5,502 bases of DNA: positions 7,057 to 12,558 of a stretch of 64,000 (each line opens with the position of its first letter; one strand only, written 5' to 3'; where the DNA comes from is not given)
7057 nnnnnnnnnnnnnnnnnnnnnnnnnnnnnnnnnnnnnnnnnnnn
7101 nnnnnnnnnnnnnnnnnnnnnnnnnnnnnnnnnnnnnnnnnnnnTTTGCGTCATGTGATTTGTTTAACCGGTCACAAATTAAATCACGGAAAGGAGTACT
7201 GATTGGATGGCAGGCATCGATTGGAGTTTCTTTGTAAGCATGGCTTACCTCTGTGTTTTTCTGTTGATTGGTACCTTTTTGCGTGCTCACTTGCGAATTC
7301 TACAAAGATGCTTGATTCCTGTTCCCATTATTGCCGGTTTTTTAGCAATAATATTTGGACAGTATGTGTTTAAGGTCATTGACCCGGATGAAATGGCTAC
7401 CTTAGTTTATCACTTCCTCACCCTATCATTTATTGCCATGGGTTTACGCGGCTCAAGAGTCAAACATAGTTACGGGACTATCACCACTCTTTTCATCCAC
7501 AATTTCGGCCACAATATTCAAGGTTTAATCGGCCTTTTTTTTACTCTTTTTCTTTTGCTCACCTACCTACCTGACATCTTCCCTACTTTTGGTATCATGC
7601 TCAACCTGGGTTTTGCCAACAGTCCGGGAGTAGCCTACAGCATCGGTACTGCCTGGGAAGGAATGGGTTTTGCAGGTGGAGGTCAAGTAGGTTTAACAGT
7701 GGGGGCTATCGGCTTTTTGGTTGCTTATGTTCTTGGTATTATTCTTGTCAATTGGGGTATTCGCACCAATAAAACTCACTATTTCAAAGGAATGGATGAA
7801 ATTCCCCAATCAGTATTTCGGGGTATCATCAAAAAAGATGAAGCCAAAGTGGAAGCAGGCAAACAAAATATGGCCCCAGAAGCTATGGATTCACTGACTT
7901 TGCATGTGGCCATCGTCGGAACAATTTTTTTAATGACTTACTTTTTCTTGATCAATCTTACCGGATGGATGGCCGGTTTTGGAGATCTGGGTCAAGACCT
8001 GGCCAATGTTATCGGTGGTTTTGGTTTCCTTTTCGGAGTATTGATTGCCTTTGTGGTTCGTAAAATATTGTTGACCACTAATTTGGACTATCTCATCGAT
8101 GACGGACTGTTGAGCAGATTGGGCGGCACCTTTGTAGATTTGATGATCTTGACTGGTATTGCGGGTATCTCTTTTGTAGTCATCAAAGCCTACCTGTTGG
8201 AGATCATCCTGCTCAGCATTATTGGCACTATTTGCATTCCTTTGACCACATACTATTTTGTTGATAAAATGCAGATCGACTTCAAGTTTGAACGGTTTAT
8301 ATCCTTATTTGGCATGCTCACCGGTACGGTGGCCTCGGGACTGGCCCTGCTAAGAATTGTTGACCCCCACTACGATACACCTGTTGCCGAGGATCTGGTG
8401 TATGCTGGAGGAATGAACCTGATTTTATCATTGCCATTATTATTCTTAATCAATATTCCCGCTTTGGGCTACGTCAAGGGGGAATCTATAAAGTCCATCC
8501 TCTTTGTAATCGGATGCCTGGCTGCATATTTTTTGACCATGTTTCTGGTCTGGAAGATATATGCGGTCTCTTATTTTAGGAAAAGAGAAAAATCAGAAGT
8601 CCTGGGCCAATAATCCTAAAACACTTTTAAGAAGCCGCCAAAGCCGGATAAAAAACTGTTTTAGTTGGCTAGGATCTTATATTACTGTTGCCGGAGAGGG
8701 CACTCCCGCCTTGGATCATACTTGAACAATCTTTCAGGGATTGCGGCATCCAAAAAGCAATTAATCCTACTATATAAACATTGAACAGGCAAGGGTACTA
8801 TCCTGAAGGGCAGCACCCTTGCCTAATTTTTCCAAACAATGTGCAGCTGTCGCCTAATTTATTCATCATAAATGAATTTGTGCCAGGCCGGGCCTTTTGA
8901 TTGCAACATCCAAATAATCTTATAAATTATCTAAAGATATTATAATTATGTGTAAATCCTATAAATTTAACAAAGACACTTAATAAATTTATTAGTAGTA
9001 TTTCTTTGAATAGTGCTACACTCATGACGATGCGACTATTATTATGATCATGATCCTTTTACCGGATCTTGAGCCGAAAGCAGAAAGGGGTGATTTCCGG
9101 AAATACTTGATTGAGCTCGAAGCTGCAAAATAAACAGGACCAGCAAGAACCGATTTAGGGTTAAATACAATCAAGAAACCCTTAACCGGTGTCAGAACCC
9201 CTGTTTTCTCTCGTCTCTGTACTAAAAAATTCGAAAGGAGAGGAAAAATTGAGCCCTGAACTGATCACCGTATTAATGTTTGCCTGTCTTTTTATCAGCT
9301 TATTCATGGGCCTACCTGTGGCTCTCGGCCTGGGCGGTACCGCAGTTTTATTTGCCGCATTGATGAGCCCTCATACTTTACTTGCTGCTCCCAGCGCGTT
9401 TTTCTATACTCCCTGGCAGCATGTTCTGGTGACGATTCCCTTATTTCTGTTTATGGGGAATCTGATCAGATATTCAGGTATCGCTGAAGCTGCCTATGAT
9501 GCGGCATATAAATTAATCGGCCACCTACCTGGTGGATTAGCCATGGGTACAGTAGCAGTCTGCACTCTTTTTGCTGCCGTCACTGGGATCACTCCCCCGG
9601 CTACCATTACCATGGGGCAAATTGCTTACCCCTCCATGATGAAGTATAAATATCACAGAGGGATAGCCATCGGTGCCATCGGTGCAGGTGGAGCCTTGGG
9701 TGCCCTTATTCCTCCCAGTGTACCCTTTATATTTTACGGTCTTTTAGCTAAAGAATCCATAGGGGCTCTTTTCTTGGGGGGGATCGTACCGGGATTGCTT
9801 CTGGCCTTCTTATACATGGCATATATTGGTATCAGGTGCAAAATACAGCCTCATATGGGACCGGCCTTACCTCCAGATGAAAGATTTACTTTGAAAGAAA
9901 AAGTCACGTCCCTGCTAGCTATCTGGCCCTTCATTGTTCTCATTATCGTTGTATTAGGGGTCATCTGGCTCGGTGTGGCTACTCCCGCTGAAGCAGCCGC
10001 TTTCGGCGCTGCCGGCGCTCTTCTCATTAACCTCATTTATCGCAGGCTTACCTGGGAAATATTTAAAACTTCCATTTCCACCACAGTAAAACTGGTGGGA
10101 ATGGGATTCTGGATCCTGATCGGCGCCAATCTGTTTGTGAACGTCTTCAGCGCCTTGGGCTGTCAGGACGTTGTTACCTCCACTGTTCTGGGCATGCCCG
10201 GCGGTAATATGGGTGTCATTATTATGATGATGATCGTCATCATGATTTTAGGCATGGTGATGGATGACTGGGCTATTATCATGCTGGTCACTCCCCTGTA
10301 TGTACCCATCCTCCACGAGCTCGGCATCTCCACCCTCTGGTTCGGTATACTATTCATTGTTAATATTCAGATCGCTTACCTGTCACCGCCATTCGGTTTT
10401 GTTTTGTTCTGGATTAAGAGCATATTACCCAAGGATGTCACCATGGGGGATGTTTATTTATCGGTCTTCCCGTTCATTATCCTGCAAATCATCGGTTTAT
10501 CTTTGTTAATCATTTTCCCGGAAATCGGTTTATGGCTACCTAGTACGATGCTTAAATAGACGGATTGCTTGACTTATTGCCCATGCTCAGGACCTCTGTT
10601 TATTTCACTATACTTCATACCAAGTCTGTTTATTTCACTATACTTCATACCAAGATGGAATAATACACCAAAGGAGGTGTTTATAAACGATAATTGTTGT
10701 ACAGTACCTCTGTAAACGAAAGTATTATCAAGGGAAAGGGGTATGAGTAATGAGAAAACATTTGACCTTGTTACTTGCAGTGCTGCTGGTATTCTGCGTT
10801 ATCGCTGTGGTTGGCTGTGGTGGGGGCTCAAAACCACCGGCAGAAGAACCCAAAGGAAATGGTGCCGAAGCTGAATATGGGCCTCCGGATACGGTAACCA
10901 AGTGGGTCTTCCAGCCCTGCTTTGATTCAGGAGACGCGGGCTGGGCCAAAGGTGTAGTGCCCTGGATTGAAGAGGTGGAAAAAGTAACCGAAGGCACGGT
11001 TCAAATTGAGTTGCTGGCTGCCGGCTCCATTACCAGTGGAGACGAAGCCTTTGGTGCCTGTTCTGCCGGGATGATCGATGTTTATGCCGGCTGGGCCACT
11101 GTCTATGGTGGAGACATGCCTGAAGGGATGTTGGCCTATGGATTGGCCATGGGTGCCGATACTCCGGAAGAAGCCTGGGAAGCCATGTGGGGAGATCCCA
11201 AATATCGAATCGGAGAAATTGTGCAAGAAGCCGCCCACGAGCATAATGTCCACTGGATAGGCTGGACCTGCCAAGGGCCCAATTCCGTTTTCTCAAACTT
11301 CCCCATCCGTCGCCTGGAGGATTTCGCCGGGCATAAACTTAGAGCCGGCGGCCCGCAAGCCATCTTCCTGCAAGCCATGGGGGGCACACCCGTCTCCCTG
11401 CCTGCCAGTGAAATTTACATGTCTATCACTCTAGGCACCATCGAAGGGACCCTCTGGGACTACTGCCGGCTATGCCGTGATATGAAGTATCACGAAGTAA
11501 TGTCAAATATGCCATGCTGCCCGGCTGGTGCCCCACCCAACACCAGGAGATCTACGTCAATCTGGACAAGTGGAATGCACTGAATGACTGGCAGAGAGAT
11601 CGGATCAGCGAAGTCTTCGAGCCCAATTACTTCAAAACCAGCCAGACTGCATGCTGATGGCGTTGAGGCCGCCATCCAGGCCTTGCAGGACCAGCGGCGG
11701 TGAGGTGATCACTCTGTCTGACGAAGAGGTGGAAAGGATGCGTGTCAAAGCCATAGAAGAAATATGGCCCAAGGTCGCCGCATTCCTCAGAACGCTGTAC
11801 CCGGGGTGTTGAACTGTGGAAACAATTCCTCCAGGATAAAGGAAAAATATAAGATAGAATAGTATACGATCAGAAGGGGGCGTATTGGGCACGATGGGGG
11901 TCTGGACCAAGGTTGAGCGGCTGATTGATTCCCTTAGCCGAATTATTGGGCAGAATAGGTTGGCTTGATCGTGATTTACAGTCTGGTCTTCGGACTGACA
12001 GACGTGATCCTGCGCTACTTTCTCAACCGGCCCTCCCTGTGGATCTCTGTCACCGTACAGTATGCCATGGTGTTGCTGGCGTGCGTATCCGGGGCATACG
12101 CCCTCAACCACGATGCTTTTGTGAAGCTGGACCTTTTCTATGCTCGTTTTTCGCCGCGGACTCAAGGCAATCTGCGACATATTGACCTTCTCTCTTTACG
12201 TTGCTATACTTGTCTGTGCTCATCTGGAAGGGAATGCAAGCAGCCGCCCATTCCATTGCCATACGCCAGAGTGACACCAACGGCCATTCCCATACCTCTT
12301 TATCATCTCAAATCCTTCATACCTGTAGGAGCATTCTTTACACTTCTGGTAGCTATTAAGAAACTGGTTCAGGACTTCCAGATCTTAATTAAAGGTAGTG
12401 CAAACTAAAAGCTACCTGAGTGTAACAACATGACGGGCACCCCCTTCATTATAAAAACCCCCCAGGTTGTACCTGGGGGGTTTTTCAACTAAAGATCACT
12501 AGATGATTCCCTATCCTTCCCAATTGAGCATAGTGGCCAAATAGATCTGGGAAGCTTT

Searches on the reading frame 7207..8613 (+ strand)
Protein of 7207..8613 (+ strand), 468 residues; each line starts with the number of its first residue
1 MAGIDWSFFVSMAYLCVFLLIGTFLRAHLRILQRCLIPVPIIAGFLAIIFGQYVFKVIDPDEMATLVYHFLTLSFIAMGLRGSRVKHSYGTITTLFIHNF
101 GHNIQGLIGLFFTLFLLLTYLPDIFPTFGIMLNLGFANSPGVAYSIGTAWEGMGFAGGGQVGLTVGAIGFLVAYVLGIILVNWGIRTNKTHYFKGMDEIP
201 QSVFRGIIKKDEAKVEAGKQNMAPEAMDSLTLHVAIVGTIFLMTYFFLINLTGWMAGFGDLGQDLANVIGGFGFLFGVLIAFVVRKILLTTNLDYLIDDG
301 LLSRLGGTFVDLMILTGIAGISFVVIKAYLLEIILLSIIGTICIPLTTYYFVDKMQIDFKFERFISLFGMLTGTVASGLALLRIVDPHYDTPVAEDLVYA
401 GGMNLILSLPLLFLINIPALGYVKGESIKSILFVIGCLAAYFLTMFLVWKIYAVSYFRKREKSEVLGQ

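Call 7: search_protein_families(library=pfam, proteins=[window:7207-8613:+], max_evalue=0.001)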
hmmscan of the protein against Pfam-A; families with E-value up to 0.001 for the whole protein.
window:7207-8613:+ (468 aa): 0 families

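Call 8: search_protein_families(library=ncbifam, proteins=[window:7207-8613:+], max_evalue=0.001)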
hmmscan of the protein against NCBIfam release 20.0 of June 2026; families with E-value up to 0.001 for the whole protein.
window:7207-8613:+ (468 aa): 0 families

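Call 35: search_protein_families(library=pfam, proteins=[window:7207-8613:+], max_evalue=1)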
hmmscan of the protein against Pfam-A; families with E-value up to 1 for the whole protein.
window:7207-8613:+ (468 aa): 1 family
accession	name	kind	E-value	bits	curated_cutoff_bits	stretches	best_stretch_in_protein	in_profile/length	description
PF06781.17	CrgA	-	0.29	11.8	24.8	1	210-277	18-80/89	Cell division protein CrgA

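Call 53: find_homologous_proteins(query=window:7207-8610:+, max_evalue=0.00001)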
Query window:7207-8610:+ (468 aa): 103 proteins with E <= 0.00001 among 8000 candidates.
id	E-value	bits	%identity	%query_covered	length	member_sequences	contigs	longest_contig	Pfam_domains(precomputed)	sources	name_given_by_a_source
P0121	4.1e-268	908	88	100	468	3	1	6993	-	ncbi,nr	ncbi:MAG TPA: hypothetical protein GX711_04760 [Clostridia bacterium]|nr:hypothetical protein [Clost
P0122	6.6e-261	884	99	88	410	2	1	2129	-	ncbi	-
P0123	2.0e-166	573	55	99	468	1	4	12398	-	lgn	-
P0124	4.1e-160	552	54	99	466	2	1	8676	-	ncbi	-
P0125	8.7e-159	547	53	99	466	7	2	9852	-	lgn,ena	-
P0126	2.7e-158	546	53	99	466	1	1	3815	-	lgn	-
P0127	9.0e-158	544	52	99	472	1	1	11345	-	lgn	-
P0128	5.1e-157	542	53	99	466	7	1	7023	-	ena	-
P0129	9.3e-157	541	53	99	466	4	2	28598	-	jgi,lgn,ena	-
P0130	3.4e-156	539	53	99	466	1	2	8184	-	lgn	-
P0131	1.2e-155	537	52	99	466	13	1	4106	-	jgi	jgi:glutamate:Na+ symporter, ESS family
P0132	1.6e-155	537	52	99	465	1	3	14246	-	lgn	-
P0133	1.9e-155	536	52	99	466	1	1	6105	-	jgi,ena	-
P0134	2.9e-155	536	52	99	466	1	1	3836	-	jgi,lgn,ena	-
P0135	1.7e-154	533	52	99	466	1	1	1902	-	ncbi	-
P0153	3.9e-95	338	39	97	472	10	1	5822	PF03616.20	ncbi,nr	ncbi:MAG: sodium:glutamate symporter [Candidatus Marinimicrobia bacterium]|nr:sodium:glutamate sympo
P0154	5.5e-93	330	39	97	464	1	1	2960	PF03616.20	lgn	-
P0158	1.6e-88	316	40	96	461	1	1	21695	PF03616.20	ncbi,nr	ncbi:MAG TPA: hypothetical protein VKP78_05330 [bacterium]|nr:hypothetical protein [bacterium]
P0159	5.4e-87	311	39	96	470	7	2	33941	PF03616.20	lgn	-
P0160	5.6e-87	311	39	87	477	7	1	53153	PF03616.20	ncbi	ncbi:hypothetical protein ACFL6Q_03575 [Candidatus Neomarinimicrobiota bacterium]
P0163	4.5e-85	304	39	87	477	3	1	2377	PF03616.20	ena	-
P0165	6.7e-84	300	36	97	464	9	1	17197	PF03616.20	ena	-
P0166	2.5e-83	299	39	87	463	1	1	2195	PF03616.20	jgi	-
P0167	2.7e-83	298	37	98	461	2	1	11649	PF03616.20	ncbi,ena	-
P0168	7.6e-83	297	38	96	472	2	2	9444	PF03616.20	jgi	-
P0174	6.6e-81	291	37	98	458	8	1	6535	PF03616.20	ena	-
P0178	1.0e-79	287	38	89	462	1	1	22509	PF03616.20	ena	-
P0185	8.4e-77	277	38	89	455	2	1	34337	PF03616.20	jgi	jgi:ESS family glutamate:Na+ symporter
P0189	3.8e-75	272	34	97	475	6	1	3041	PF03616.20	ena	-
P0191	1.4e-74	270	35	94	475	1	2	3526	PF03616.20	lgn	-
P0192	2.0e-74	269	38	89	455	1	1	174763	PF03616.20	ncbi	-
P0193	5.9e-73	264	35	98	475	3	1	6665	PF03616.20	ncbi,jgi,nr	ncbi:MAG: sodium:glutamate symporter [Spirochaetaceae bacterium]|jgi:ESS family glutamate:Na+ sympor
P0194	1.0e-72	264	34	96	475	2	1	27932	PF03616.20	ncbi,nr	ncbi:MAG: sodium:glutamate symporter [Spirochaetales bacterium]|nr:sodium:glutamate symporter [Spiro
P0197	5.3e-70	255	36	93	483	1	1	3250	PF03616.20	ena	-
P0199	3.7e-65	239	36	98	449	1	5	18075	PF03616.20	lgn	-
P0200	6.1e-65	238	37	89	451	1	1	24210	PF03616.20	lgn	-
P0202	4.1e-59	219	35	90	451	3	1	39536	PF03616.20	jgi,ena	-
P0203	8.6e-55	205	33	87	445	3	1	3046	PF03616.20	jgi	-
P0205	2.9e-53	199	34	86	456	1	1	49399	PF03616.20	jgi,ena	-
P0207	5.8e-49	185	32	88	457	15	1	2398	PF03616.20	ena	-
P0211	3.8e-42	163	29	91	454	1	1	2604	PF03616.20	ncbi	-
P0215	2.1e-30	124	26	95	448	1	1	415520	PF03616.20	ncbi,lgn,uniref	ncbi:sodium:glutamate symporter [Vibrio kasasachensis]|uniref:sodium/glutamate symporter n=1 Tax=Vib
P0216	1.1e-27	115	30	60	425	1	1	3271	PF03616.20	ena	-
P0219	7.0e-26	109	25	82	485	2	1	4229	PF03616.20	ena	-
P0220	6.8e-25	106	27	87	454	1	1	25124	PF03616.20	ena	-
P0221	7.1e-23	99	27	80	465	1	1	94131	PF03616.20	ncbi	-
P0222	3.8e-22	97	24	86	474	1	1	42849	PF03616.20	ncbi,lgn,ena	-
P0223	1.4e-20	92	23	92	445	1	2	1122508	PF03616.20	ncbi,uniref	ncbi:sodium/glutamate symporter [Vibrio sp. WXL103]|uniref:sodium/glutamate symporter n=1 Tax=unclas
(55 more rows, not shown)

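Call 54: find_encoding_contigs(protein=P0121, flank=7000, max_places=2)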
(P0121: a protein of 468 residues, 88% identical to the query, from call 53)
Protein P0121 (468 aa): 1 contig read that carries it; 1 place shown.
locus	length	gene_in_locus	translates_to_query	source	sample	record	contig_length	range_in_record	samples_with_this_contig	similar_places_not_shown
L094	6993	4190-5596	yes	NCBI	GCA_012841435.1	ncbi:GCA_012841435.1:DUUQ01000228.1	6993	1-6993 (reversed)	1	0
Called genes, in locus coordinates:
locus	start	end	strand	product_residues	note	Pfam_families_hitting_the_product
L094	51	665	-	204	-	PF00440:TetR_N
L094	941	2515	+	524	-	PF13384:HTH_23 (faint), PF13518:HTH_28 (weak), PF13551:HTH_29 (faint), PF22483:Mu-transpos_C_2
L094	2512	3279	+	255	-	PF01695:IstB_IS21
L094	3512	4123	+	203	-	PF00440:TetR_N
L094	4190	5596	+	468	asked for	-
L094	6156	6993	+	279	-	PF06808:DctM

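Call 55: find_encoding_contigs(protein=P0122, flank=3000, max_places=2)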
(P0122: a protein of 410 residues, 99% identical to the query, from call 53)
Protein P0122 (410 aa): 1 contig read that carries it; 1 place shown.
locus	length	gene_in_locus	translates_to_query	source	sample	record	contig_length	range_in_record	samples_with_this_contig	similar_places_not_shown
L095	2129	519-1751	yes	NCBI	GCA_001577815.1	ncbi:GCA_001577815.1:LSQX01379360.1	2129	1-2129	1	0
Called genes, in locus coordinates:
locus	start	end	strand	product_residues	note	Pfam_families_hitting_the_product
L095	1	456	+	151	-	?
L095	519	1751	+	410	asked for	-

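Call 86: search_protein_families(library=ncbifam, proteins=[L176:12886-14112:-, L176:14428-16158:-, L176:16234-17616:-, L176:11140-12234:+, L176:17950-18717:-], max_evalue=1e-40)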
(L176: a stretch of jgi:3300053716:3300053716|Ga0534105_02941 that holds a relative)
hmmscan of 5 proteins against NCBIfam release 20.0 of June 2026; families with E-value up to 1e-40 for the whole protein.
L176:12886-14112:- (408 aa): 13 families
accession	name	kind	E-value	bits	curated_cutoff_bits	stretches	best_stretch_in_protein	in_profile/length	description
TIGR01910.1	DapE-ArgE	subfamily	1.5e-69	235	217.6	1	33-398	2-373/373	ArgE/DapE family deacylase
NF006365.0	PRK08588.1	subfamily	1.6e-65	221.9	289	1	32-403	10-377/383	succinyl-diaminopimelate desuccinylase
TIGR01892.1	AcOrn-deacetyl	equivalog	3.6e-58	197.3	297.7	1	34-397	2-359/365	acetylornithine deacetylase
NF006399.0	PRK08651.1-2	equivalog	9.5e-55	186.2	381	1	29-398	4-396/405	succinyl-diaminopimelate desuccinylase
NF009555.0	PRK13004.1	equivalog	1.3e-53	182.4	321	1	29-406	15-395/399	YgeY family selenium metabolism-linked hydrolase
NF005710.0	PRK07522.1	subfamily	2e-53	182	412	1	32-398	11-380/391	acetylornithine deacetylase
NF009558.0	PRK13013.1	equivalog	2.6e-46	158.2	428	1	28-400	15-417/429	acetylornithine deacetylase/succinyl-diaminopimelate desuccinylase family protein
NF005373.0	PRK06915.1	equivalog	1.2e-43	149.7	428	1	61-406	64-417/422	peptidase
NF006400.0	PRK08651.1-3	equivalog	2.6e-43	148.3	374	1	32-401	13-401/410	succinyl-diaminopimelate desuccinylase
NF009557.0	PRK13009.1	equivalog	2.5e-42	145.4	284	1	30-404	4-372/377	succinyl-diaminopimelate desuccinylase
NF006402.0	PRK08651.1-5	equivalog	2.6e-41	141.8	369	1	75-398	42-359/369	succinyl-diaminopimelate desuccinylase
NF003474.0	PRK05111.1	equivalog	5.3e-41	140.8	460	1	28-395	5-369/383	acetylornithine deacetylase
NF010589.0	PRK13983.1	equivalog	5.6e-41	140.8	333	1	29-404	14-407/409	M20 family metallo-hydrolase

L176:14428-16158:- (576 aa): 45 families (the best 25 are shown)
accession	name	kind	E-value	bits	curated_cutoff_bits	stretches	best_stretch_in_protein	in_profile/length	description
TIGR03457.1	sulphoacet_xsc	equivalog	2.3e-245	815.4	676.4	1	5-568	1-579/579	sulfoacetaldehyde acetyltransferase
NF005713.0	PRK07525.1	subfamily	9.9e-239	793.6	620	1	2-573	2-590/592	sulfoacetaldehyde acetyltransferase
TIGR00118.1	acolac_lg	equivalog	4.6e-116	388.5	538.35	1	6-548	1-538/557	biosynthetic-type acetolactate synthase large subunit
NF004919.0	PRK06276.1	equivalog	1.9e-114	383.1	866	1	6-547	1-541/582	acetolactate synthase large subunit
NF004710.0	PRK06048.1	equivalog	4.4e-108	362.2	976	1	4-547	6-540/561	acetolactate synthase large subunit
NF005039.0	PRK06456.1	equivalog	1.1e-98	331.2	868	1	9-552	5-552/572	acetolactate synthase large subunit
NF006052.0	PRK08199.1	subfamily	2.3e-98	329.9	539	1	5-551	7-544/559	thiamine pyrophosphate protein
NF006122.0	PRK08266.1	subfamily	2.8e-95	319.8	571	1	4-547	2-527/543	hypothetical protein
NF005058.0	PRK06466.1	equivalog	5.2e-94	315.7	951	1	6-547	4-550/574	acetolactate synthase 3 large subunit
NF006187.0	PRK08322.1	equivalog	1.5e-93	314.1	509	1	6-546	2-530/548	acetolactate synthase large subunit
NF005860.0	PRK07789.1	equivalog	3e-93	313.2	881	1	3-545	31-579/615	acetolactate synthase large subunit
NF005651.0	PRK07418.1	subfamily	3.1e-91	306.4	942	1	3-544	16-559/617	acetolactate synthase large subunit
NF006377.0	PRK08611.1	equivalog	1e-90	305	742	1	5-546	3-531/576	pyruvate oxidase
NF005824.0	PRK07710.1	equivalog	8.6e-90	301.7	976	1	4-545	15-549/573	acetolactate synthase large subunit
NF006319.0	PRK08527.1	equivalog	4e-88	296.3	905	1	5-545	3-539/565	acetolactate synthase large subunit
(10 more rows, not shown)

L176:16234-17616:- (460 aa): 56 families (the best 25 are shown)
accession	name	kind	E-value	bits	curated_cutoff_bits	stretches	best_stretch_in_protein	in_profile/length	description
NF005812.0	PRK07678.1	subfamily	9.6e-166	551.9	488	1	6-458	4-449/451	aminotransferase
NF005102.0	PRK06541.1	equivalog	5.4e-124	414.2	574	1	4-458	4-455/460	aspartate aminotransferase family protein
NF005683.0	PRK07481.1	subfamily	2.5e-114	382.8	575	1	11-458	5-449/453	hypothetical protein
NF005682.0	PRK07480.1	subfamily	7.1e-113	377.7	510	1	4-458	5-451/459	aminotransferase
NF004767.0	PRK06105.1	subfamily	9.3e-112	373.9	517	1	9-458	5-449/460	aminotransferase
NF005447.0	PRK07036.1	equivalog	3.1e-109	365.7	618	1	3-459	4-455/468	aminotransferase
NF005684.0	PRK07482.1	subfamily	1.8e-105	353.2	687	1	7-458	3-454/464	hypothetical protein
NF005375.0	PRK06917.1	equivalog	1.4e-92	310.8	535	1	33-458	13-438/448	aspartate aminotransferase family protein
NF004625.0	PRK05965.1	subfamily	6.7e-91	305.3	729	1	11-457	5-446/460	hypothetical protein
NF005685.0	PRK07483.1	equivalog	9.9e-91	304.8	485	1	32-458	10-437/444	aspartate aminotransferase family protein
NF052567.1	OmAmTferAptACaul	equivalog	2.7e-90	303.2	500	1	17-457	2-429/431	omega-aminotransferase AptA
TIGR00508.1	bioA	equivalog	9.1e-89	297.9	405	1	20-456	1-418/419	adenosylmethionine--8-amino-7-oxononanoate transaminase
NF004718.0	PRK06062.1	subfamily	2.4e-84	283.5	472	1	3-458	10-448/454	hypothetical protein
NF004426.0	PRK05769.1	equivalog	2.8e-83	280.2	552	1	28-458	30-439/441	acetyl ornithine aminotransferase family protein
NF005993.0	PRK08117.1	subfamily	7.4e-83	278.5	574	1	30-458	20-429/433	aspartate aminotransferase family protein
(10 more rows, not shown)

L176:11140-12234:+ (364 aa): 0 families

L176:17950-18717:- (255 aa): 0 families

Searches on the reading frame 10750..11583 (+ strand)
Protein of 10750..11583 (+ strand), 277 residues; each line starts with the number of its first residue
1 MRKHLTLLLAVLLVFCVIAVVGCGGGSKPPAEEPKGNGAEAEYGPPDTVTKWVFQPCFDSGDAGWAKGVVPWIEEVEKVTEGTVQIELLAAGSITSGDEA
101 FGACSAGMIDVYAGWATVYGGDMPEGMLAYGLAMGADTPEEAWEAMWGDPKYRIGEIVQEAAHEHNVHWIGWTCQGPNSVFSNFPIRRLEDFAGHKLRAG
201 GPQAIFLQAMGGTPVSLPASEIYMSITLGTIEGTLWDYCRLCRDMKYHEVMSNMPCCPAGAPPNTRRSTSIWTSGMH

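Call 7: search_protein_families(library=pfam, proteins=[window:10750-11583:+], max_evalue=0.001)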
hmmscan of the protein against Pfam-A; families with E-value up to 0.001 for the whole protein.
window:10750-11583:+ (277 aa): 1 family
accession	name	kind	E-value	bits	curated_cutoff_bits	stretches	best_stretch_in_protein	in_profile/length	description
PF03480.18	DctP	-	4.4e-17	62.8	23.4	1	65-254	11-197/286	Bacterial extracellular solute-binding protein, family 7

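Call 8: search_protein_families(library=ncbifam, proteins=[window:10750-11583:+], max_evalue=0.001)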
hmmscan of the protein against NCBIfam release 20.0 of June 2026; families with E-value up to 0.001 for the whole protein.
window:10750-11583:+ (277 aa): 3 families
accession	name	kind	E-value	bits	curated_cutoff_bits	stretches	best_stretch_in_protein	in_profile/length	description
NF037995.1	TRAP_S1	subfamily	2.1e-13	50.3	50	1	65-254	12-197/271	TRAP transporter substrate-binding protein DctP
TIGR00787.1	dctP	subfamily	2e-08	34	175.05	1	74-234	20-178/257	DctP family TRAP transporter solute-binding subunit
NF058595.1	invert_tail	domain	0.00024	21.4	37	1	2-36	51-85/113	lipo-invert putative C-terminal anchoring domain-containing protein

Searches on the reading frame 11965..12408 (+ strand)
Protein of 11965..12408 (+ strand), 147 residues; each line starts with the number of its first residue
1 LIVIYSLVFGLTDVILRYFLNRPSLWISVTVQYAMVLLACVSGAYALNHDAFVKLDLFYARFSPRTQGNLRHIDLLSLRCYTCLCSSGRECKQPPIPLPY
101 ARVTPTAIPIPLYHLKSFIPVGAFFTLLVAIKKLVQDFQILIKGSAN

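Call 7: search_protein_families(library=pfam, proteins=[window:11965-12408:+], max_evalue=0.001)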
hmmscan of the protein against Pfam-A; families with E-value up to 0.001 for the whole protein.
window:11965-12408:+ (147 aa): 1 family
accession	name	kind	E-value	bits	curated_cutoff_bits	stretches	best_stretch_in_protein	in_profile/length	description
PF04290.18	DctQ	-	1.1e-17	64.6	28.3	1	10-139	5-131/132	Tripartite ATP-independent periplasmic transporters, DctQ component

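Call 8: search_protein_families(library=ncbifam, proteins=[window:11965-12408:+], max_evalue=0.001)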
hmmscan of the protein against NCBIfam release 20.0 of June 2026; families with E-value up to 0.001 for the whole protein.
window:11965-12408:+ (147 aa): 0 families
